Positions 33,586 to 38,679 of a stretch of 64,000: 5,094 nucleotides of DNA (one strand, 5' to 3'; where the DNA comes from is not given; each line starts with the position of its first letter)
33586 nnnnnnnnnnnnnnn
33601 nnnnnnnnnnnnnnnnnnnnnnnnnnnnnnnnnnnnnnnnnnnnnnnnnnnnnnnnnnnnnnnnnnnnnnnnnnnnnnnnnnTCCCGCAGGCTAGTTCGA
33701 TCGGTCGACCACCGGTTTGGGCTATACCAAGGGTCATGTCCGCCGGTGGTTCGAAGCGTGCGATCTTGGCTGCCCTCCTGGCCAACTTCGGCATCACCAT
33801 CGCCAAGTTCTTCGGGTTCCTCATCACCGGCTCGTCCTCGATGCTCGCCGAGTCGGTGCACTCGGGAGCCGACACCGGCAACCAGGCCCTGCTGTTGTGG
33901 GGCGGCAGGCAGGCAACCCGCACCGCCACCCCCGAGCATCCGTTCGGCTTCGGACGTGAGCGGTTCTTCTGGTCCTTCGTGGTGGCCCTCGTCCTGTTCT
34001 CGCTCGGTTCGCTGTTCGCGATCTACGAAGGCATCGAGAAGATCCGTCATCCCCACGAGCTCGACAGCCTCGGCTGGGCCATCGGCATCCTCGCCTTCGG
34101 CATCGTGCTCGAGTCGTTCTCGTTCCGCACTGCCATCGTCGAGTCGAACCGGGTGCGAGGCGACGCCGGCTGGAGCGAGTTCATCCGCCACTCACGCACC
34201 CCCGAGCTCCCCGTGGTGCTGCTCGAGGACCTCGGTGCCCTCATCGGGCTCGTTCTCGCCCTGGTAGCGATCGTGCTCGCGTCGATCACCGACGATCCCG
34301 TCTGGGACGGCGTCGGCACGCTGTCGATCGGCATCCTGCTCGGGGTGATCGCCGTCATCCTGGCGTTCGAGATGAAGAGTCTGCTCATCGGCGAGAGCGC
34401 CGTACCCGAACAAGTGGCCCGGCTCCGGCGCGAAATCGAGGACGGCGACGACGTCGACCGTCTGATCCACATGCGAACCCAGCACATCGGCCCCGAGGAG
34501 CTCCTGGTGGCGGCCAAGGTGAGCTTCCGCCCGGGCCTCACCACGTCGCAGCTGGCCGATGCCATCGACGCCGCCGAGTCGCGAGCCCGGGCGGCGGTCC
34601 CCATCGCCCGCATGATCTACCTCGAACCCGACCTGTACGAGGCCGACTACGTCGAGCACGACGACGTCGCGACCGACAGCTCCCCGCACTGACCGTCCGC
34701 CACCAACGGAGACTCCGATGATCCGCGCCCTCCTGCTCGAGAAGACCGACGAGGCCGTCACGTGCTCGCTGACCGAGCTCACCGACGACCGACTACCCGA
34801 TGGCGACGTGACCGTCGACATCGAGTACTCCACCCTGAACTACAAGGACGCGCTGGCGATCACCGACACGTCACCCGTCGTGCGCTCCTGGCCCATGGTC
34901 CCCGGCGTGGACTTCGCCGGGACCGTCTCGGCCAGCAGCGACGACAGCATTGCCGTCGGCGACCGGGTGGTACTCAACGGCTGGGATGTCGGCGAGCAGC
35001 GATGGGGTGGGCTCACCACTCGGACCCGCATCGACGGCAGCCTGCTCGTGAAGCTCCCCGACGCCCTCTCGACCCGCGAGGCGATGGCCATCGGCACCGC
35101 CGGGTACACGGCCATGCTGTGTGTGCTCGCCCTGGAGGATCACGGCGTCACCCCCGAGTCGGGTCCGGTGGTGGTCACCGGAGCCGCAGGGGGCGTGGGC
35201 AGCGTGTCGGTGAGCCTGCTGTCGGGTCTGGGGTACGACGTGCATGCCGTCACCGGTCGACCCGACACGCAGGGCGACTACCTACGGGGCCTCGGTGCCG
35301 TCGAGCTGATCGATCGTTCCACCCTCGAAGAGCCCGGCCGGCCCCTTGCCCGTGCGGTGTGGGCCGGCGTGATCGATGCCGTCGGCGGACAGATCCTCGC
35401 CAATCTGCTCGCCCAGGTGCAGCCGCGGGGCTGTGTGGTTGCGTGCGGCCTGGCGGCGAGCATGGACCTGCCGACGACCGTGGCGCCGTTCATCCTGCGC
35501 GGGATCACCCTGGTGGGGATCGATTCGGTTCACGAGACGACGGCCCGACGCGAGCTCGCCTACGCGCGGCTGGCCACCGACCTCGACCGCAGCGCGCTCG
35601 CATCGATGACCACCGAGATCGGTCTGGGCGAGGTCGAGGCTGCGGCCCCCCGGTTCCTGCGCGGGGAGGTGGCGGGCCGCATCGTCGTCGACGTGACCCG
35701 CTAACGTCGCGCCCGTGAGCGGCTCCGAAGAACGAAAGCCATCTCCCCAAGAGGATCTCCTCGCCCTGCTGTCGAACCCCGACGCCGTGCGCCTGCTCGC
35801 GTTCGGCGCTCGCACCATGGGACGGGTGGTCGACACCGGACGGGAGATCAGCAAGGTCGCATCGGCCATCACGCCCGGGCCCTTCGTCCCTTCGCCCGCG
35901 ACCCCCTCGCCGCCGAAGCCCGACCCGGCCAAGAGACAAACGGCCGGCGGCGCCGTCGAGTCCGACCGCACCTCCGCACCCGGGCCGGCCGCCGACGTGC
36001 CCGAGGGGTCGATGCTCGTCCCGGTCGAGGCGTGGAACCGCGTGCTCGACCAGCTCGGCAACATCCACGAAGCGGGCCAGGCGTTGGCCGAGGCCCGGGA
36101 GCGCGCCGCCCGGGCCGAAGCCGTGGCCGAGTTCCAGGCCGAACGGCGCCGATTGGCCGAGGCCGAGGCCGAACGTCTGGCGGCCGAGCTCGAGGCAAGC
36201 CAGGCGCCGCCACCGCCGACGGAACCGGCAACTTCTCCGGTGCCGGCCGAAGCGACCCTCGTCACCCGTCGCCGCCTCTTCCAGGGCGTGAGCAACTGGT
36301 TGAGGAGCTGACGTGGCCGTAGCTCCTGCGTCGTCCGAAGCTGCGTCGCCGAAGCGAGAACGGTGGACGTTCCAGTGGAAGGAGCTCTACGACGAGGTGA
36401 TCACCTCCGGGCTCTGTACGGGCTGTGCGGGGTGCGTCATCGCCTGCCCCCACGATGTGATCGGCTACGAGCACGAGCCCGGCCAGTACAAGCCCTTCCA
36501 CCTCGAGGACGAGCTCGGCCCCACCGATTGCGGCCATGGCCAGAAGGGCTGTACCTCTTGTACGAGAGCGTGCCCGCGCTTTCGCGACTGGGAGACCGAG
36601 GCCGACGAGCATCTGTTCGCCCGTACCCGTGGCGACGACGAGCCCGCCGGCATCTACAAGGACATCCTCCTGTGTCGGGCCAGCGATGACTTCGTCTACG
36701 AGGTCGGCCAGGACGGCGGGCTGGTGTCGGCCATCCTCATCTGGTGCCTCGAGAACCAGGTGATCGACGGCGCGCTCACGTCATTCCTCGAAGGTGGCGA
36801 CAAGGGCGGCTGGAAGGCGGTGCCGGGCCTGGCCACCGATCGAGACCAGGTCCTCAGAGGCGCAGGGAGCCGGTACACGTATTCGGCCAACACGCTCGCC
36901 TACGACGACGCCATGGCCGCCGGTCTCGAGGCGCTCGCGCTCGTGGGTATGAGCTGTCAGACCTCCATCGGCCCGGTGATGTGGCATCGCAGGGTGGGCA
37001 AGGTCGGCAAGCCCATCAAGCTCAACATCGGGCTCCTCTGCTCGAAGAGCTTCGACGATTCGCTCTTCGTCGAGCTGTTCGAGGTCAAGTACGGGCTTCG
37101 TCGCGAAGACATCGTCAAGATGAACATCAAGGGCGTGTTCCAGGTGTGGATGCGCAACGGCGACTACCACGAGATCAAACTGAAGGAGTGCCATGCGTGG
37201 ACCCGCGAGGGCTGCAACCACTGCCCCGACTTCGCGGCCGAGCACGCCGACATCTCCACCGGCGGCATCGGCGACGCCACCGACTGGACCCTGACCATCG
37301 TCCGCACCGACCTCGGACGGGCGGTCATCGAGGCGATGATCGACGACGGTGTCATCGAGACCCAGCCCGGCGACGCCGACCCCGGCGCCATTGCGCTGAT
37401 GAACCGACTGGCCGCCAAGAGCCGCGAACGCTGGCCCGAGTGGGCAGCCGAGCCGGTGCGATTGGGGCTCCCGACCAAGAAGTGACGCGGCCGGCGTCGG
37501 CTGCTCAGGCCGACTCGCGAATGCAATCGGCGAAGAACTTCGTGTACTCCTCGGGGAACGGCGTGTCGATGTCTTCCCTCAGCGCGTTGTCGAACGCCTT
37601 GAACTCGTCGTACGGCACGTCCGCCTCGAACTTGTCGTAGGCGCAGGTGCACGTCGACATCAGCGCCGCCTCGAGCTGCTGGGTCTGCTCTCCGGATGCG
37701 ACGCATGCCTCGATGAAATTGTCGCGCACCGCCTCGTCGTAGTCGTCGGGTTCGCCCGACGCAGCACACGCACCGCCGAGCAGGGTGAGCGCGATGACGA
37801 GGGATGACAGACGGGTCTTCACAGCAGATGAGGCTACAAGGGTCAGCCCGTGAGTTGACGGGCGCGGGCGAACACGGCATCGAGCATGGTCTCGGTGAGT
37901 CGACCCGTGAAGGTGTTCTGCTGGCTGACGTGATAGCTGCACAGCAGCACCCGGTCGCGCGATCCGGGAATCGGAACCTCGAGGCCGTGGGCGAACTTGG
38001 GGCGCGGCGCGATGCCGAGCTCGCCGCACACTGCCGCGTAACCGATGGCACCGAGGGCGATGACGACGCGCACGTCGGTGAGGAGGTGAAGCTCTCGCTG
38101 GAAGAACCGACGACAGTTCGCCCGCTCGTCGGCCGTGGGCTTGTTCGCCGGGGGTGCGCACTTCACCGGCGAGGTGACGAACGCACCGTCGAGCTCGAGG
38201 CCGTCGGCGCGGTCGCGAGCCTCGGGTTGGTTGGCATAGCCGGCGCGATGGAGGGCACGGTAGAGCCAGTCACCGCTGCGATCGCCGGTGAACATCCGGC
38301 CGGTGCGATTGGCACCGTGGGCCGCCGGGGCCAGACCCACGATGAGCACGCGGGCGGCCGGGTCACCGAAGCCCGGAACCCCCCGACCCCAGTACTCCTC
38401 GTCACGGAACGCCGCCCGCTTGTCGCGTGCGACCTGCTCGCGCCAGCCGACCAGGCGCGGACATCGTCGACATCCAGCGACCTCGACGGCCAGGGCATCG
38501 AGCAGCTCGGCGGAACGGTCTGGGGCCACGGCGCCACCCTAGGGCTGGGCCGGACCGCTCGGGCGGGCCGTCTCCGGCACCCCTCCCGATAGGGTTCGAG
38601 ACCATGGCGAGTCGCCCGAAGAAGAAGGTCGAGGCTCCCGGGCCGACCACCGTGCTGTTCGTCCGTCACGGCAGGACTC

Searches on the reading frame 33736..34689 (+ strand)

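Call 29: search_protein_families(library=pfam, proteins=[window:33736-34689:+], max_evalue=0.00001)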
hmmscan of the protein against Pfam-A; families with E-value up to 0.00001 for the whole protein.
window:33736-34689:+ (318 aa): 1 family
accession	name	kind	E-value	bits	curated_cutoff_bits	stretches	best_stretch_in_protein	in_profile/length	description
PF01545.26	Cation_efflux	-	2.2e-37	129.2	26.6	1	11-217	2-197/198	Cation efflux family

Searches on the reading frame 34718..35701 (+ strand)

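Call 29: search_protein_families(library=pfam, proteins=[window:34718-35701:+], max_evalue=0.00001)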
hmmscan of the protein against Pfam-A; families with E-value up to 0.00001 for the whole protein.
window:34718-35701:+ (328 aa): 2 families
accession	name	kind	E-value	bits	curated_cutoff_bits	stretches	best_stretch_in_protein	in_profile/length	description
PF00107.32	ADH_zinc_N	-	8.8e-11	42.3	31.8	1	159-272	1-116/129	Zinc-binding dehydrogenase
PF08240.17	ADH_N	-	1.1e-10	42.1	23.5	1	28-91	2-66/104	Alcohol dehydrogenase GroES-like domain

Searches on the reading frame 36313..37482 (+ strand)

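Call 30: search_protein_families(library=pfam, proteins=[window:36313-37482:+], max_evalue=0.00001)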
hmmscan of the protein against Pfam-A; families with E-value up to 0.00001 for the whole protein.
window:36313-37482:+ (390 aa): 2 families
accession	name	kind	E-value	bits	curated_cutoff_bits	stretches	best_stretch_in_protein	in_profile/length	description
PF04432.18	FrhB_FdhB_C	-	1.7e-30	106.3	23.3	1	206-354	2-148/150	Coenzyme F420 hydrogenase/dehydrogenase, beta subunit C terminus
PF04422.18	FrhB_FdhB_N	-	1.9e-16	60.4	22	1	120-193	3-73/78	Coenzyme F420 hydrogenase/dehydrogenase, beta subunit N-term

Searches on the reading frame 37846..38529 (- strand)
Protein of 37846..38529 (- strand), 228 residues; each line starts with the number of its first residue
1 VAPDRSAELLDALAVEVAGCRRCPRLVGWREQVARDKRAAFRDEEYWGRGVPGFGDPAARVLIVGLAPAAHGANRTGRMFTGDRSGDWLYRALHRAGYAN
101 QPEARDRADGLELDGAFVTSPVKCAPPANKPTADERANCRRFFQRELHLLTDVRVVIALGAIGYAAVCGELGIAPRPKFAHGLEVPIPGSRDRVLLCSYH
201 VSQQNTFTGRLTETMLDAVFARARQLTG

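Call 30: search_protein_families(library=pfam, proteins=[window:37846-38529:-], max_evalue=0.00001)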
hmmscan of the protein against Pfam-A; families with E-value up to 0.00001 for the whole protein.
window:37846-38529:- (228 aa): 1 family
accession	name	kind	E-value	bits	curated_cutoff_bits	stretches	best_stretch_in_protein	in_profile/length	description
PF03167.25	UDG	-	6e-26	91.6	24.3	1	52-221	1-138/141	Uracil DNA glycosylase superfamily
